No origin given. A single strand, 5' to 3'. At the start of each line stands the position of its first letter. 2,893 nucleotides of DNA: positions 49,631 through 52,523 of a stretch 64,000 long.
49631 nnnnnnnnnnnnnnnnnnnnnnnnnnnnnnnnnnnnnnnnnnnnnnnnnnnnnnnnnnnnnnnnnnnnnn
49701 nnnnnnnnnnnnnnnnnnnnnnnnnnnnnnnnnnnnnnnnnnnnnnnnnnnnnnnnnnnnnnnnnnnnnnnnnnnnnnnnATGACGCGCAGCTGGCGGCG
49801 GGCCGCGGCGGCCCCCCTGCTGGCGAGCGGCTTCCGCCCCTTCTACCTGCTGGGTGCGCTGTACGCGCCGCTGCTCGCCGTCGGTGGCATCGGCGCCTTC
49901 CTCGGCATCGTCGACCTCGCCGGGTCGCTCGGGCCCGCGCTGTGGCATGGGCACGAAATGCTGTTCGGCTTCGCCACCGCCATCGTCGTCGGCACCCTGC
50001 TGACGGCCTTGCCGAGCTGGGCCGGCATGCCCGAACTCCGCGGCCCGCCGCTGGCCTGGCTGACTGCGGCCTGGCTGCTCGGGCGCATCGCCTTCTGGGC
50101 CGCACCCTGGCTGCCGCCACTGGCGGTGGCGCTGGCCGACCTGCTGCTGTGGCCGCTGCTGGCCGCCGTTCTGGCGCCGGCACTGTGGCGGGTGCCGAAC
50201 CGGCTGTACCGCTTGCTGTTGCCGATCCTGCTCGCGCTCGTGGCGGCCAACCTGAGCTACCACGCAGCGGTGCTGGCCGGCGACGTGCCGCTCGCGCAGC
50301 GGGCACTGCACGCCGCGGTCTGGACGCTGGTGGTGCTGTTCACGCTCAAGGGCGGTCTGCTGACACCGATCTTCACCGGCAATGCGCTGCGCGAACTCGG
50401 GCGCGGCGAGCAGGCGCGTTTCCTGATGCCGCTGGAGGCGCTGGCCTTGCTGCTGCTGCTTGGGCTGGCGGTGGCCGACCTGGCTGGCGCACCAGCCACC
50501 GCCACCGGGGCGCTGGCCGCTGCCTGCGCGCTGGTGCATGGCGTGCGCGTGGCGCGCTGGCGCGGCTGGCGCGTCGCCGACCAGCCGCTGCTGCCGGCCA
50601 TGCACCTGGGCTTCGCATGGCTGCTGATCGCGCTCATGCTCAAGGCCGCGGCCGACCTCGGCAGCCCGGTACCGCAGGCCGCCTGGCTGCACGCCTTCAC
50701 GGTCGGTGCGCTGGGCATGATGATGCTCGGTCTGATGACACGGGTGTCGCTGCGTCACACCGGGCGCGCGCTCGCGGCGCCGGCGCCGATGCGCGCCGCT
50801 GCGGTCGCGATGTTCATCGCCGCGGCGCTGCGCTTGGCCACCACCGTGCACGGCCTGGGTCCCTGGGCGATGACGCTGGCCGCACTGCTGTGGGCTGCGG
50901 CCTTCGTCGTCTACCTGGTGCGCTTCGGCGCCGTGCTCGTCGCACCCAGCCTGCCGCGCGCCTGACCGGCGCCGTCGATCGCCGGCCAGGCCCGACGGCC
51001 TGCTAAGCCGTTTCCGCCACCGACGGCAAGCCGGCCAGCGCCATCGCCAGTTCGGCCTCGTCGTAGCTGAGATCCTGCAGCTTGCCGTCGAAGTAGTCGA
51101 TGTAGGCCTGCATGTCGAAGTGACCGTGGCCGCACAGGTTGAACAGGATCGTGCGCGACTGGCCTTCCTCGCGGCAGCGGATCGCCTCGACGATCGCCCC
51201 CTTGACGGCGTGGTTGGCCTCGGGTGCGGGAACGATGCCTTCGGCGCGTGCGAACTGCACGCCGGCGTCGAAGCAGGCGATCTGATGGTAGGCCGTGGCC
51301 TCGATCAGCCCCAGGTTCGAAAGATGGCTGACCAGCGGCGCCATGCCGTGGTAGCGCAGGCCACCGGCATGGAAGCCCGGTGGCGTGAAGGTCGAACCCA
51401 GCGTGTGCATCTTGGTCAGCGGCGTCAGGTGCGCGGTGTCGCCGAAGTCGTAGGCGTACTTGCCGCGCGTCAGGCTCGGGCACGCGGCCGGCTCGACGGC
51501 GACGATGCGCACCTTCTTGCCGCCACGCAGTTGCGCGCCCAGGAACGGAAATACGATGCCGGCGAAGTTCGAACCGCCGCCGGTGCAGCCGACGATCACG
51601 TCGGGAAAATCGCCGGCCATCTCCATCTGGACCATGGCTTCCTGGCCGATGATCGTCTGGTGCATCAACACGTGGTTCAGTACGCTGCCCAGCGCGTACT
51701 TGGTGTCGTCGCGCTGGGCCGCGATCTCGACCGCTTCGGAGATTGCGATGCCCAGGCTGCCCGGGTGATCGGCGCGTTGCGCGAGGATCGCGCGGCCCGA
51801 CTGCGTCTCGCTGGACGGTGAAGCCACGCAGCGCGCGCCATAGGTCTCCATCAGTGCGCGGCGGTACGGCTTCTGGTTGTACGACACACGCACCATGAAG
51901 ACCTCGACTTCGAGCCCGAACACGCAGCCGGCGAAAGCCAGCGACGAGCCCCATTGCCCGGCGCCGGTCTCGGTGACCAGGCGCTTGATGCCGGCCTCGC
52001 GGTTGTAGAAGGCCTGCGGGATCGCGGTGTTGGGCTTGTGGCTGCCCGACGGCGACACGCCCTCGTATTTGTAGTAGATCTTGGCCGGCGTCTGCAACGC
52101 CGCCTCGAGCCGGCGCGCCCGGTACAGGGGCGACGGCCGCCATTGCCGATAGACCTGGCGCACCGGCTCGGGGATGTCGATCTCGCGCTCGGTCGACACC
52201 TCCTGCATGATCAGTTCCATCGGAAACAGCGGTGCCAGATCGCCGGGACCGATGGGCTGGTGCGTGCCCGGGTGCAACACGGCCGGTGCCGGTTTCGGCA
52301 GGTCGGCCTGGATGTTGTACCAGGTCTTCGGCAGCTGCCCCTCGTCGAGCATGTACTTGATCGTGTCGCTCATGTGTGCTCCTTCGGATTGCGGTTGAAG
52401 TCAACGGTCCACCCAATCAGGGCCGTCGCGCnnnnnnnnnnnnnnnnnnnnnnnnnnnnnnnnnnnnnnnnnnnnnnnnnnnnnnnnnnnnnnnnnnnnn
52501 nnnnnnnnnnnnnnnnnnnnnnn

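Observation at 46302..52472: Candidate anaerobic indole funnel: TrpB2, oxidoreductase, then iaa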

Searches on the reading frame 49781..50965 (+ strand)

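Call 43: search_protein_families(library=pfam, proteins=[window:49781-50965:+])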
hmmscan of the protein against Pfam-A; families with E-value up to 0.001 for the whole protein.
window:49781-50965:+ (394 aa): 1 family
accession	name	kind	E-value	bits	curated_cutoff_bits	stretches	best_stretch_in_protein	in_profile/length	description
PF05940.17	NnrS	-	1.1e-88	298.6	28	1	12-389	1-370/371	NnrS protein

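Call 84: search_protein_families(library=ncbifam, proteins=[window:49781-50965:+], max_evalue=1e-10)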
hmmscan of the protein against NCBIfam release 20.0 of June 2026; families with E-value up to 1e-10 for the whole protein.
window:49781-50965:+ (394 aa): 0 families

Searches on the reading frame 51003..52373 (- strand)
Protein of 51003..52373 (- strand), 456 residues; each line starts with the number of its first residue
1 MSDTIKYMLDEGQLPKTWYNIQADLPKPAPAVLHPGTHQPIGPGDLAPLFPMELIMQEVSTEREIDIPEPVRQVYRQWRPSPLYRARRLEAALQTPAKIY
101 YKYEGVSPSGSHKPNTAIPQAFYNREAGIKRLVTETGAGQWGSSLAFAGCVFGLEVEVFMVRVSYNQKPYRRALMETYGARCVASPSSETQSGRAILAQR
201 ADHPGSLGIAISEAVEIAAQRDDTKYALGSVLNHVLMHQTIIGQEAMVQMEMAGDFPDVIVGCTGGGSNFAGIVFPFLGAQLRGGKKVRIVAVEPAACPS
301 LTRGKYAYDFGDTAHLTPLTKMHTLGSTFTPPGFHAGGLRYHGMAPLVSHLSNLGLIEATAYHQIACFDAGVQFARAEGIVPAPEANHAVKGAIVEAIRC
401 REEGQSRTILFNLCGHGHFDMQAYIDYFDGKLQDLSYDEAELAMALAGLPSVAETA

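Call 5: search_protein_families(library=pfam, proteins=[window:51003-52373:-])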
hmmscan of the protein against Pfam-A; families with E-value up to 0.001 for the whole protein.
window:51003-52373:- (456 aa): 1 family
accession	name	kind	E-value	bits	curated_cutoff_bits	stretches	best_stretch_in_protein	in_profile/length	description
PF00291.31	PALP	-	1e-37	130.5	35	1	77-415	4-295/295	Pyridoxal-phosphate dependent enzyme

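Call 7: search_protein_families(library=ncbifam, proteins=[window:51003-52373:-])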
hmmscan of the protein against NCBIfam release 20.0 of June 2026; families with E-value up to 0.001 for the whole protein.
window:51003-52373:- (456 aa): 21 families
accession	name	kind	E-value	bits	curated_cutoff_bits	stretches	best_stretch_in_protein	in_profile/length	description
NF009057.0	PRK12391.1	equivalog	1.2e-221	736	366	1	4-442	3-440/441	TrpB-like pyridoxal phosphate-dependent enzyme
TIGR01415.1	trpB_rel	hypoth_equivalog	3.2e-189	629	518.85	1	14-431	1-419/419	TrpB-like pyridoxal phosphate-dependent enzyme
TIGR00263.1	trpB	equivalog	2.7e-42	145.2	392.45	1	78-425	48-382/385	tryptophan synthase subunit beta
NF010376.0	PRK13803.1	equivalog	4.1e-42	144.8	819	1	78-430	258-597/600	bifunctional phosphoribosylanthranilate isomerase/tryptophan synthase subunit beta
NF010375.0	PRK13802.1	equivalog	4.7e-28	97.7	1386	1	78-432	324-676/695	bifunctional indole-3-glycerol phosphate synthase/tryptophan synthase subunit beta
NF004996.0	PRK06381.1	equivalog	3.5e-10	39.4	266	1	79-187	14-117/319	threonine synthase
NF006094.0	PRK08246.1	subfamily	1.7e-09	37.6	331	0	72-207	15-141/310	serine/threonine dehydratase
TIGR01139.1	cysK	equivalog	1.7e-08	34.1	350.95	1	88-305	12-208/298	cysteine synthase A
NF006050.0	PRK08197.1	equivalog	1.9e-08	33.5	303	0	81-183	81-178/406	threonine synthase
TIGR01136.1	cysKM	subfamily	2.1e-08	33.9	344.15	1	90-305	14-208/299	cysteine synthase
NF005292.0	PRK06815.1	equivalog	1.1e-07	31.3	371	1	71-192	12-128/320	threonine/serine dehydratase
NF006390.0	PRK08639.1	equivalog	3.6e-07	29.5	421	0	234-303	158-220/418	threonine ammonia-lyase IlvA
NF008735.0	PRK11761.1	equivalog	3.7e-07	29.7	413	1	81-199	13-129/296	cysteine synthase CysM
NF045641.2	BHydaspDhtseBhcB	equivalog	9.4e-07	28.2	550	1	94-205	32-139/312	beta-hydroxyaspartate dehydratase BhcB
TIGR01138.1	cysM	equivalog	2e-06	27.5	394.2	1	81-199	9-125/290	cysteine synthase B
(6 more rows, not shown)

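Call 63: search_solved_structures(query=window:51003-52373:-, max_evalue=1e-20, show_alignments=1)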
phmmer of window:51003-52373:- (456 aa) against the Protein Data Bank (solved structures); distinct sequences matched with E-value up to 1e-20: 41.
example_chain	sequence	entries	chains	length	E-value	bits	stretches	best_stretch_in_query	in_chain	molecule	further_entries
6hul_B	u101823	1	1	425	5.1e-131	440.9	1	11-424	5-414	Tryptophan synthase beta chain 1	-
4qys_B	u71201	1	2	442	2.6e-110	372.7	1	5-426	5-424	Tryptophan synthase beta chain 2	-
6hte_B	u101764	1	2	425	5.8e-110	371.5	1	7-425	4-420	Tryptophan synthase beta chain 2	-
6amc_A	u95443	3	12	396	6.1e-37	130.8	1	76-425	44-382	Tryptophan synthase beta chain 1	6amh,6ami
5vm5_A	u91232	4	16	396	7.1e-37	130.6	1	76-424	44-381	Tryptophan synthase beta chain 1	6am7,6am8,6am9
7rnp_A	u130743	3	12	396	8.2e-37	130.4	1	76-424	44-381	Tryptophan synthase beta chain 1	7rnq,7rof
5dvz_A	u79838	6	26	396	1.6e-36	129.4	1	76-425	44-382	Tryptophan synthase beta chain 1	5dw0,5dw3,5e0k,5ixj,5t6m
1v8z_A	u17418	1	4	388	2e-36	129.1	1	76-423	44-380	Tryptophan synthase beta chain 1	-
1wdw_B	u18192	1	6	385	2.2e-36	129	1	76-422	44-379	Tryptophan synthase beta chain 1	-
6cut_A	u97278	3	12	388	4.9e-36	127.9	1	76-423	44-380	Tryptophan synthase beta chain 1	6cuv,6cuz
5ey5_B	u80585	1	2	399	6.7e-35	124.1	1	78-436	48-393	LBCA-b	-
5tcf_B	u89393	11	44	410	1.2e-32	116.6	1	76-428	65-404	Tryptophan synthase beta chain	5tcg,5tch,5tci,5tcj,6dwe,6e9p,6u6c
2o2e_A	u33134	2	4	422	1.3e-32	116.6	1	73-428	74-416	Tryptophan synthase beta chain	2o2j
5ocw_B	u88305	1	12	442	1.6e-32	116.2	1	73-428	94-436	Tryptophan synthase beta chain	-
1x1q_A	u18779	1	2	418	3e-31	112.1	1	75-429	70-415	tryptophan synthase beta chain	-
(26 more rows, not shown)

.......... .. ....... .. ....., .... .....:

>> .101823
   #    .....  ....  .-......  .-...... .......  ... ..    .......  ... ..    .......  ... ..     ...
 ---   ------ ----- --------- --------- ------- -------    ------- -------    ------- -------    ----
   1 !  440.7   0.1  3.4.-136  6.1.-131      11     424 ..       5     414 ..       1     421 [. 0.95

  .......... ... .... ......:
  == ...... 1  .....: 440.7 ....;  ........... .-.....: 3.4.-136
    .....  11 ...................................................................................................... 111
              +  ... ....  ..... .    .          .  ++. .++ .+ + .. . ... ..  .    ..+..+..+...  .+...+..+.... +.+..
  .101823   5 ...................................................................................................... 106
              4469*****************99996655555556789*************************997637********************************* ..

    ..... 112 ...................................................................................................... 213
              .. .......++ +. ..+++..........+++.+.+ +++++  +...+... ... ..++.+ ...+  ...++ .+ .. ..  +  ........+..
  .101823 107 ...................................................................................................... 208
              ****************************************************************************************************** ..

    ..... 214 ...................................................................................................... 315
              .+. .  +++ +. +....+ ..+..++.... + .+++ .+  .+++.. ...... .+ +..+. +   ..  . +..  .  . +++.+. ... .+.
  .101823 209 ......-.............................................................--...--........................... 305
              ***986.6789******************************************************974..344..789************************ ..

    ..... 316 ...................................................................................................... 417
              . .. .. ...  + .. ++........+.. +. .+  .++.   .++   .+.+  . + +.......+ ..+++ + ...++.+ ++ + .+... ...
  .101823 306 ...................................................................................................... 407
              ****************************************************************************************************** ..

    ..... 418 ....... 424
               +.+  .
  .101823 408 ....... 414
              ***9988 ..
